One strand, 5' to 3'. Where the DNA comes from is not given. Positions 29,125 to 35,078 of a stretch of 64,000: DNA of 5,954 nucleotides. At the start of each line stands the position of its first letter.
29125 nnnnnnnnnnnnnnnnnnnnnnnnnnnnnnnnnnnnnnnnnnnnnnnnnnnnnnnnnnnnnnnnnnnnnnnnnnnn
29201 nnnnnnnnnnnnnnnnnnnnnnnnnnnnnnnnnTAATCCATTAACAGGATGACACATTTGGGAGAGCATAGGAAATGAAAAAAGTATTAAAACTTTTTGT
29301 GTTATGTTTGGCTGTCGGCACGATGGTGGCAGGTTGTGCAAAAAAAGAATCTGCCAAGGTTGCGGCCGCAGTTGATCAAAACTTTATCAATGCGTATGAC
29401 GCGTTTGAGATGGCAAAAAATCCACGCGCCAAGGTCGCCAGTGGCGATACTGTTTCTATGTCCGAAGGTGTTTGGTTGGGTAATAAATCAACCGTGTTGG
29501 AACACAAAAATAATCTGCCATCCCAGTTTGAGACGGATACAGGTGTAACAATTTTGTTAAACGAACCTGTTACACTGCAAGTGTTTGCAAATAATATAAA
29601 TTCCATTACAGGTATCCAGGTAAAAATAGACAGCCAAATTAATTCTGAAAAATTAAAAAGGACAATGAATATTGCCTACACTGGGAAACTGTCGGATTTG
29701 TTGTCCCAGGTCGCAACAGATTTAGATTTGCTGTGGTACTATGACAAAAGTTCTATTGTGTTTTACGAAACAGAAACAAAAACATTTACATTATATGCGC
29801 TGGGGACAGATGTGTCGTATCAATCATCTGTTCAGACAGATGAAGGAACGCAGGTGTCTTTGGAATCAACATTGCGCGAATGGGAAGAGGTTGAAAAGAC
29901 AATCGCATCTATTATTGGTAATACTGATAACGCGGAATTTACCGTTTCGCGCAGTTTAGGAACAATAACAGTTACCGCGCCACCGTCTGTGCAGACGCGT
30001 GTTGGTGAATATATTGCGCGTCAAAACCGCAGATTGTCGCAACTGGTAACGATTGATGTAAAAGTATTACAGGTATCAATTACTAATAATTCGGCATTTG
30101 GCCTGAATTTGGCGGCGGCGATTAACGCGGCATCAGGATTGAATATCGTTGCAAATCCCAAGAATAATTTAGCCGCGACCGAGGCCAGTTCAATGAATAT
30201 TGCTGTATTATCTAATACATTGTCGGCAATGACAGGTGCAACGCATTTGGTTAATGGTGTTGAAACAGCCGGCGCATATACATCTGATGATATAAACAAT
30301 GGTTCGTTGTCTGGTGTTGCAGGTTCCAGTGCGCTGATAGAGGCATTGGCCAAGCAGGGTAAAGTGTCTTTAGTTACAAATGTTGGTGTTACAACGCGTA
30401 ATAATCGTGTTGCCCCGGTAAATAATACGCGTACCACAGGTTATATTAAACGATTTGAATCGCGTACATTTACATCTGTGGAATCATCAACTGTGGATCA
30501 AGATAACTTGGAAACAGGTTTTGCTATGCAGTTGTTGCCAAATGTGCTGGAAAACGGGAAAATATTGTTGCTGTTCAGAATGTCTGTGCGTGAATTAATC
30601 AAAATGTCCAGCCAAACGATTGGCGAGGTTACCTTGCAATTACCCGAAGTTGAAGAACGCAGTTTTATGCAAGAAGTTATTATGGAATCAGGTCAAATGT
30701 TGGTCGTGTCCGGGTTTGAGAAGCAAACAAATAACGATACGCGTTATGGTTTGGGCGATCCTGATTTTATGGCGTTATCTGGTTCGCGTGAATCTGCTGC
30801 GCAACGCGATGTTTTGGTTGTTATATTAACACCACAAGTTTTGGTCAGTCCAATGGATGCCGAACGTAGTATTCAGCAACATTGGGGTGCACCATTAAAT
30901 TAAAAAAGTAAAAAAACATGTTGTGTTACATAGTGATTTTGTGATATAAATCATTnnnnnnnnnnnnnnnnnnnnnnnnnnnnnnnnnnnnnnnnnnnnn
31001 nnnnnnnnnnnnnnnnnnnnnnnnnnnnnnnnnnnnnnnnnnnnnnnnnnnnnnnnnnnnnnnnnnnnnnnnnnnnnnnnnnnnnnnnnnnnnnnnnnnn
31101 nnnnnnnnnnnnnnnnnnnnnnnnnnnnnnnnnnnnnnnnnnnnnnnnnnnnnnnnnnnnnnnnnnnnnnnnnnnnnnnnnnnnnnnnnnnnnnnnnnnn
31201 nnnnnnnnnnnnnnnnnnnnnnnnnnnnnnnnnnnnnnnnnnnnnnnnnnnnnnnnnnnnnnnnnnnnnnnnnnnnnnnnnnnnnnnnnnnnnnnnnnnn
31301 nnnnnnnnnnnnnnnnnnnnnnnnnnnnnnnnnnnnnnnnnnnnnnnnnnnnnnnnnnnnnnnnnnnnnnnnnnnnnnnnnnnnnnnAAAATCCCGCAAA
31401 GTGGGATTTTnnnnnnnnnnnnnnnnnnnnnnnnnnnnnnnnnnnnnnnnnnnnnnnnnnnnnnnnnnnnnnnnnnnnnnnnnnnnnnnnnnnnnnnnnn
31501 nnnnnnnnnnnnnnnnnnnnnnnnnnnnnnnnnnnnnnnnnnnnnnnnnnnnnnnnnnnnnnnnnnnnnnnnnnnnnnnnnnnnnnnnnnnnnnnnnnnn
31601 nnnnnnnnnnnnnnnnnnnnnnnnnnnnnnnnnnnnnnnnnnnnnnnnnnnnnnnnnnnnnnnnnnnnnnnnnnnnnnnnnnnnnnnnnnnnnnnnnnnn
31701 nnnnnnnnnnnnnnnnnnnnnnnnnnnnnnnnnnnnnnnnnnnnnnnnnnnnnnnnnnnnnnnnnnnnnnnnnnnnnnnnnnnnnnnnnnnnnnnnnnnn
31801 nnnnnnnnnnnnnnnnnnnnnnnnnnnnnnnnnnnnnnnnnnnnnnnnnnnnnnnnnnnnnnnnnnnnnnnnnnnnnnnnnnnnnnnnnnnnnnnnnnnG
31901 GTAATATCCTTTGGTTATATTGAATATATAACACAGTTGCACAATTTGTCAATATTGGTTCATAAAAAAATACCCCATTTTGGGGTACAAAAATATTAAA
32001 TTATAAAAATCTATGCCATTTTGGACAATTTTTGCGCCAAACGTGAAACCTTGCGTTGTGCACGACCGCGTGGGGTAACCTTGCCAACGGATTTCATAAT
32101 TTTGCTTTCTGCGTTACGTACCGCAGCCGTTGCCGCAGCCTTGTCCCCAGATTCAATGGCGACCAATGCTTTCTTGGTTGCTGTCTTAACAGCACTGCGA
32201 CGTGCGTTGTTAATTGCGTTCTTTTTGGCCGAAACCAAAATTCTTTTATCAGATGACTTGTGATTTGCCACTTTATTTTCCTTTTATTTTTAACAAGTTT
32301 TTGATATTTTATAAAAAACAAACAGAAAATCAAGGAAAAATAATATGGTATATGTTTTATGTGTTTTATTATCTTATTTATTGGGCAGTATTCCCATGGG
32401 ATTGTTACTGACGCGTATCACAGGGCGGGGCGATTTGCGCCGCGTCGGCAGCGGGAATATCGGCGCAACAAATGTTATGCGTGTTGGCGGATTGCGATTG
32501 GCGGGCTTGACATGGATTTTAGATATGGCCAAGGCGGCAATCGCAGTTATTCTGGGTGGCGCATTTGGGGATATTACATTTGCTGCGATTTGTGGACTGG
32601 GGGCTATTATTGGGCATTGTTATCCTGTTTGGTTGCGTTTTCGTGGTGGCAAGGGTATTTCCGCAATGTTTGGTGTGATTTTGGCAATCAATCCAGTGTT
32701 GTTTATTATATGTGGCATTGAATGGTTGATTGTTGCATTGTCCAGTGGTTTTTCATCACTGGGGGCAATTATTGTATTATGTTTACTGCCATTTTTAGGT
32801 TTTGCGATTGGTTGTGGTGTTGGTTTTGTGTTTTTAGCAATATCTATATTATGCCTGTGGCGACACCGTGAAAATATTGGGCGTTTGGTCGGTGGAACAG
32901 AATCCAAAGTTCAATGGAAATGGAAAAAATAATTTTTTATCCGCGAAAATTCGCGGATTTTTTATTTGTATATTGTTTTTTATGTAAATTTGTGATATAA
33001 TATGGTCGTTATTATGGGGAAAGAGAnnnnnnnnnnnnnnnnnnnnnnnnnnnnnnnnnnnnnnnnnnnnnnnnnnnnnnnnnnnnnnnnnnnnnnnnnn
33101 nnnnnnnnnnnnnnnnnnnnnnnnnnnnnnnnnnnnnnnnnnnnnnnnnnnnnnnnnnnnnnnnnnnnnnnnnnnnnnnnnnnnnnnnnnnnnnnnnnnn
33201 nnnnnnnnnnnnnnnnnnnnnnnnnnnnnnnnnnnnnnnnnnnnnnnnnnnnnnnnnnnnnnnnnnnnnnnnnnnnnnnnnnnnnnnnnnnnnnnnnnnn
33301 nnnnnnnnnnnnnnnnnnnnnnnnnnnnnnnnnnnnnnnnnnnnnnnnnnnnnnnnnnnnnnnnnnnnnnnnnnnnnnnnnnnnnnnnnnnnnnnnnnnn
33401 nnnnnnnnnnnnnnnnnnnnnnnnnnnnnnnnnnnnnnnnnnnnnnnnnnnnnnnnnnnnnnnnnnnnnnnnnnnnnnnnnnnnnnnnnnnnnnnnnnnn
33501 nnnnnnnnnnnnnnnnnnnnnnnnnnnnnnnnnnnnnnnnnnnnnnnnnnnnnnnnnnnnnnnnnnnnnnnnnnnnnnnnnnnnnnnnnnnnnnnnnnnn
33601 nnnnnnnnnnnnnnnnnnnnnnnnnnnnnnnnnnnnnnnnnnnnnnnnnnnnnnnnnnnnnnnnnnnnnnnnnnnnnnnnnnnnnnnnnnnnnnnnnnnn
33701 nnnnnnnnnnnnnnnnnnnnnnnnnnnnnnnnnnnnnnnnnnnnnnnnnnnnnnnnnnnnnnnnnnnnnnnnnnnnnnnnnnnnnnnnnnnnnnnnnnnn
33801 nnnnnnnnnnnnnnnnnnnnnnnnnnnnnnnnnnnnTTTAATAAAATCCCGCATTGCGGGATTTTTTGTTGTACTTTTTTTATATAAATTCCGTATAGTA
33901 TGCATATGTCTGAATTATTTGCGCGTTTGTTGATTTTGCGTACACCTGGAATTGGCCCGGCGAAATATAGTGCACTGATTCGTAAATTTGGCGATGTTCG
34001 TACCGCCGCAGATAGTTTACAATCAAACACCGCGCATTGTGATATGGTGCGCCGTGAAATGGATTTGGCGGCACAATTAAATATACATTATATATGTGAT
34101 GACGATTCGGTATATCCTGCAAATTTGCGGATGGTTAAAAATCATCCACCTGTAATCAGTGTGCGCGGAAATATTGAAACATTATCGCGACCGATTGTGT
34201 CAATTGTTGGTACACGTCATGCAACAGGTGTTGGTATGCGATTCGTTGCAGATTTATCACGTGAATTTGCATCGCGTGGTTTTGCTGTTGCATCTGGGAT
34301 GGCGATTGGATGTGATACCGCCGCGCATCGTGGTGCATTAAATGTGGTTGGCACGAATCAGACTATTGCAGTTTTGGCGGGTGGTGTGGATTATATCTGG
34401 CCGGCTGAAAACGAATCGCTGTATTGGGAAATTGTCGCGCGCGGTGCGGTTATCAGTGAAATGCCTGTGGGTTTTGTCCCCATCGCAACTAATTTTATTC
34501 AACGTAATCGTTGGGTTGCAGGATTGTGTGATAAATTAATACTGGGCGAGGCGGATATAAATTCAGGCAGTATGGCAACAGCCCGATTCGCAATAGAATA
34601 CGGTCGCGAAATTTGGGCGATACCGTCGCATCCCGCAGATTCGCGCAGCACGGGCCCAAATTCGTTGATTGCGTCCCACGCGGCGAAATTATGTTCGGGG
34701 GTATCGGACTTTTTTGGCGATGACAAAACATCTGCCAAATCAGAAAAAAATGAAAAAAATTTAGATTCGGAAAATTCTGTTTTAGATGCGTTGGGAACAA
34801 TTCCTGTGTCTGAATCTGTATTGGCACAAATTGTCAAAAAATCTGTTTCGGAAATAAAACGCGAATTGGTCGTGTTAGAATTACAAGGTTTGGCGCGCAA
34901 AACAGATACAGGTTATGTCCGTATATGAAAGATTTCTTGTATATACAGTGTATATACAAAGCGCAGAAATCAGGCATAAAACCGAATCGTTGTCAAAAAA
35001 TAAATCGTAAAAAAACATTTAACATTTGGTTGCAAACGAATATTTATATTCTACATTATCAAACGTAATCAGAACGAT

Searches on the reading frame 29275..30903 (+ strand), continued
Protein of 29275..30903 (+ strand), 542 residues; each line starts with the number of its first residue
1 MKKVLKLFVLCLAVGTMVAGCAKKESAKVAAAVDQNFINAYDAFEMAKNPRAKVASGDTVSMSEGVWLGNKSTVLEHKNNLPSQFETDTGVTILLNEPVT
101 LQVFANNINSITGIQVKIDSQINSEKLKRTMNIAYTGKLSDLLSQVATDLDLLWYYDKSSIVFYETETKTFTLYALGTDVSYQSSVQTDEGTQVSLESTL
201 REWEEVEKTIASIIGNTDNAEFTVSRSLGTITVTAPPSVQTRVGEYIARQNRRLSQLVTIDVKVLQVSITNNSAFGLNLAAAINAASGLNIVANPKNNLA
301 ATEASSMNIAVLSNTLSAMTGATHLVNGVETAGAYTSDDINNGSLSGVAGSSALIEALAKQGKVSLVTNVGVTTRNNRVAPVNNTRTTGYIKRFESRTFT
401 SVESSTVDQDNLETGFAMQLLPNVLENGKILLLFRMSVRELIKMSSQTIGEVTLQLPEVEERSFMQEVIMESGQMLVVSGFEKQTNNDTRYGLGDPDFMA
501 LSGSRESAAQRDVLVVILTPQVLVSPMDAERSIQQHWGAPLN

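Call 58: search_protein_families(library=ncbifam, proteins=[window:29275-30903:+, L166:9592-9906:+, L166:10001-11251:+, L166:11266-12006:+, L166:12010-13635:+, L166:13639-14709:+], max_evalue=0.001)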
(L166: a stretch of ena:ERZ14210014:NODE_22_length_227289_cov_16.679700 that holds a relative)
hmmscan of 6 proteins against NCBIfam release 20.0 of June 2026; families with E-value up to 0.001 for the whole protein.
window:29275-30903:+ (542 aa): 3 families
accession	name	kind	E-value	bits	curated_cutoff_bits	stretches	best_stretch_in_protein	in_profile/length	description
TIGR02520.1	pilus_B_mal_scr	equivalog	1.4e-69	235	287.65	3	345-520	333-511/513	PilN family type IVB pilus formation outer membrane protein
TIGR02519.1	pilus_MshL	equivalog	9.2e-27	93.8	250.2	1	224-523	3-290/290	pilus (MSHA type) biogenesis protein MshL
TIGR02516.1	type_III_yscC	equivalog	1.9e-06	26.7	238.45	1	255-490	233-424/463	type III secretion system outer membrane ring subunit SctC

L166:9592-9906:+ (104 aa): 0 families

L166:10001-11251:+ (416 aa): 1 family
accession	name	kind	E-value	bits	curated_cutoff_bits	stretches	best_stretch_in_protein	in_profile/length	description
NF033175.1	fuso_auto_Nterm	subfamily_domain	0.00023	21.3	55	1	166-274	14-112/120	autotransporter-associated N-terminal domain-containing protein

L166:11266-12006:+ (246 aa): 1 family
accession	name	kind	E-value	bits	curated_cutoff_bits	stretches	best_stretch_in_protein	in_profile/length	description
TIGR03021.1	pilP_fam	equivalog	1.7e-06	29.1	34.65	1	136-228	21-114/119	type IV pilus biogenesis protein PilP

L166:12010-13635:+ (541 aa): 18 families
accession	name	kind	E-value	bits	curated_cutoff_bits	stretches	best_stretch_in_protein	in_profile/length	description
TIGR02533.1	type_II_gspE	equivalog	6.1e-67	226.3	630.25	1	133-530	115-484/486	type II secretion system ATPase GspE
TIGR02538.1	type_IV_pilB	equivalog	9.6e-61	206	675.65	1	115-530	169-560/564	type IV-A pilus assembly ATPase PilB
NF053534.1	T4PilAsmATPsTfpB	equivalog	1e-54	185.9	850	1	118-530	191-580/584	type IV pilus assembly ATPase TfpB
NF007755.0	PRK10436.1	equivalog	1.9e-53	181.8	617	1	124-535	81-462/465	type II secretion system protein GspE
NF041000.1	ATPase_ComGA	equivalog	1.4e-42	145.6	300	1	133-419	2-265/267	competence type IV pilus ATPase ComGA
TIGR01420.1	pilT_fam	subfamily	9.1e-33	113.9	319.1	1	132-418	3-259/343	PilT/PilU family type 4a pilus ATPase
TIGR02525.1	plasmid_TraJ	equivalog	5.1e-17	61.9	368.3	1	261-397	138-272/372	plasmid transfer ATPase TraJ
TIGR02788.1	VirB11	equivalog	2.5e-14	53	249.95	1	276-412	147-283/308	P-type DNA transfer ATPase VirB11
TIGR02782.1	TrbB_P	equivalog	3.4e-13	49.6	304.55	1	276-416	139-274/303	P-type conjugative transfer ATPase TrbB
NF058587.1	archaellum_moto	equivalog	6.7e-13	48.2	550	1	276-394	278-393/527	archaellum flagellar ATPase motor FlaI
TIGR02524.1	dot_icm_DotB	equivalog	3.2e-12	46.3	463.3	1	273-426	134-288/358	Dot/Icm type IV secretion system ATPase DotB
TIGR03819.1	heli_sec_ATPase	hypoth_equivalog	1.3e-10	41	373.15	1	228-399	132-302/340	TadA family conjugal transfer-associated ATPase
NF010407.0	PRK13833.1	subfamily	2.1e-09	37.3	499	1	276-405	147-270/323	conjugal transfer protein TrbB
NF010469.0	PRK13894.1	subfamily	1.2e-07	31.3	508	1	276-395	152-265/320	conjugal transfer ATPase TrbB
NF053672.1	bindosome_BasE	exception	3e-07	29.6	1000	1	276-395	273-389/512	bindosome assembly system ATPase subunit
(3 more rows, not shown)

L166:13639-14709:+ (356 aa): 5 families
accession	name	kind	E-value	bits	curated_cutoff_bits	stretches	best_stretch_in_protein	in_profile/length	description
TIGR02120.1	GspF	equivalog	2.6e-17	63.2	424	1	17-344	62-390/401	type II secretion system inner membrane protein GspF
NF041012.2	T4P_ComGB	equivalog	4e-16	59.3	240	1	23-336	6-315/332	competence type IV pilus assembly protein ComGB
NF052606.1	T4PiliAsmPilCMyx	equivalog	1.5e-14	53.7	700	1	36-344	91-407/419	type IV pilus assembly protein PilC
NF007861.0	PRK10573.1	equivalog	1.4e-13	50.7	401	1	16-343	57-386/401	protein transport protein HofC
NF052607.1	T4PiliAsmPilCThrm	equivalog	4.1e-11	42.6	700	1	19-347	66-396/406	type IV pilus assembly protein PilC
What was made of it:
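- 29275..30903 (+): PilN-like type IVb secretin lipoprotein (lipobox VAGC at residues 18-21). Best NCBIfam hit is TIGR02520 PilN family type IVB, 235 bits, below its 287.65 cutoff (call 58).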

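Call 75: find_encoding_contigs(protein=P0392, flank=10000, max_places=3)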
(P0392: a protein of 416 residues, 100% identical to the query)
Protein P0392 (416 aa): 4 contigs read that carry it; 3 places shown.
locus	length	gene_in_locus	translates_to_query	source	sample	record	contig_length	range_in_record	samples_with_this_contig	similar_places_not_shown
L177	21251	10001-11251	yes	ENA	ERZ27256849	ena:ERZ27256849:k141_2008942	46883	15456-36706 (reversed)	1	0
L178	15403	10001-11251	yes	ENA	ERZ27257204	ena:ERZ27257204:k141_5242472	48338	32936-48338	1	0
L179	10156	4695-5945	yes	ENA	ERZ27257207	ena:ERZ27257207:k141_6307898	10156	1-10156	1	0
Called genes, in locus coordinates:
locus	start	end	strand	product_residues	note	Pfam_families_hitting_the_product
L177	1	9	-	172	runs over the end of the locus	-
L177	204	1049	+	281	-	PF10671:TcpQ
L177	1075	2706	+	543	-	PF00263:Secretin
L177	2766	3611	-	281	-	PF01370:Epimerase, PF04321:RmlD_sub_bind, PF02719:Polysacc_synt_2, PF16363:GDP_Man_Dehyd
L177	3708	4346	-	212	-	PF18760:ART-PolyVal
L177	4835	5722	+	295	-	PF04951:Peptidase_M55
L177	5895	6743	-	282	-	PF13302:Acetyltransf_3, PF00583:Acetyltransf_1 (weak)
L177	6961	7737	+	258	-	PF04028:DUF374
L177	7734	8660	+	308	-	PF02606:LpxK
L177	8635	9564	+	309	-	PF03331:LpxC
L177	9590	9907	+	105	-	-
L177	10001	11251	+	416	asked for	PF06864:PAP_PilO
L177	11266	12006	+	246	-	-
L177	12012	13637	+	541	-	PF00437:T2SSE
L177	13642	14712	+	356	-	PF00482:T2SSF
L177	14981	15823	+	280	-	-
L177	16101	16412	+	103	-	PF02937:COX6C (weak), PF02699:YajC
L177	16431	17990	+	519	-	PF07549:Sec_GG (weak), PF21760:SecD_1st, PF22599:SecDF_P1_head, PF02355:SecD_SecF_C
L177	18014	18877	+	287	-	PF07549:Sec_GG, PF02355:SecD_SecF_C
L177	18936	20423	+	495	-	PF00595:PDZ, PF17820:PDZ_6, PF03572:Peptidase_S41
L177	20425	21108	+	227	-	PF14378:PAP2_3 (weak), PF01569:PAP2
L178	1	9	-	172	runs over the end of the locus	-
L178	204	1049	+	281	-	PF10671:TcpQ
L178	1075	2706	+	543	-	PF00263:Secretin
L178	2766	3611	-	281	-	PF01370:Epimerase, PF04321:RmlD_sub_bind, PF02719:Polysacc_synt_2, PF16363:GDP_Man_Dehyd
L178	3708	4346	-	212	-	PF18760:ART-PolyVal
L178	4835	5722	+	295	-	PF04951:Peptidase_M55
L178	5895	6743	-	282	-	PF13302:Acetyltransf_3, PF00583:Acetyltransf_1 (weak)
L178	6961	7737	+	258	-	PF04028:DUF374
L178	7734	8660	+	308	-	PF02606:LpxK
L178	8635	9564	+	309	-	PF03331:LpxC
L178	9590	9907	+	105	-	-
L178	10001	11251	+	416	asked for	PF06864:PAP_PilO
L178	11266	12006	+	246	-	-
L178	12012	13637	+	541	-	PF00437:T2SSE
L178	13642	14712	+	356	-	PF00482:T2SSF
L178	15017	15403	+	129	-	?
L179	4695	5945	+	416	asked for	PF06864:PAP_PilO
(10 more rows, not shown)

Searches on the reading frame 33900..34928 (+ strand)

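Call 10: search_protein_families(library=pfam, proteins=[window:33900-34928:+], max_evalue=0.01)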
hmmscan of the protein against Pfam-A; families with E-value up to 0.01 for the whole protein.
window:33900-34928:+ (342 aa): 3 families
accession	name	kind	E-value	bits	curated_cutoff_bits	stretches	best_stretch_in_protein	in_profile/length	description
PF02481.21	DNA_processg_A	-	1.6e-60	204.3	29.6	1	59-264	4-210/212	DNA recombination-mediator protein A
PF21102.3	DprA_N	-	8.5e-06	25.8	22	1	5-40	3-38/64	DprA-like N-terminal HHH domain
PF17782.7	DprA_WH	-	1.3e-05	25.5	22.9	1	289-333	12-56/61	DprA winged helix domain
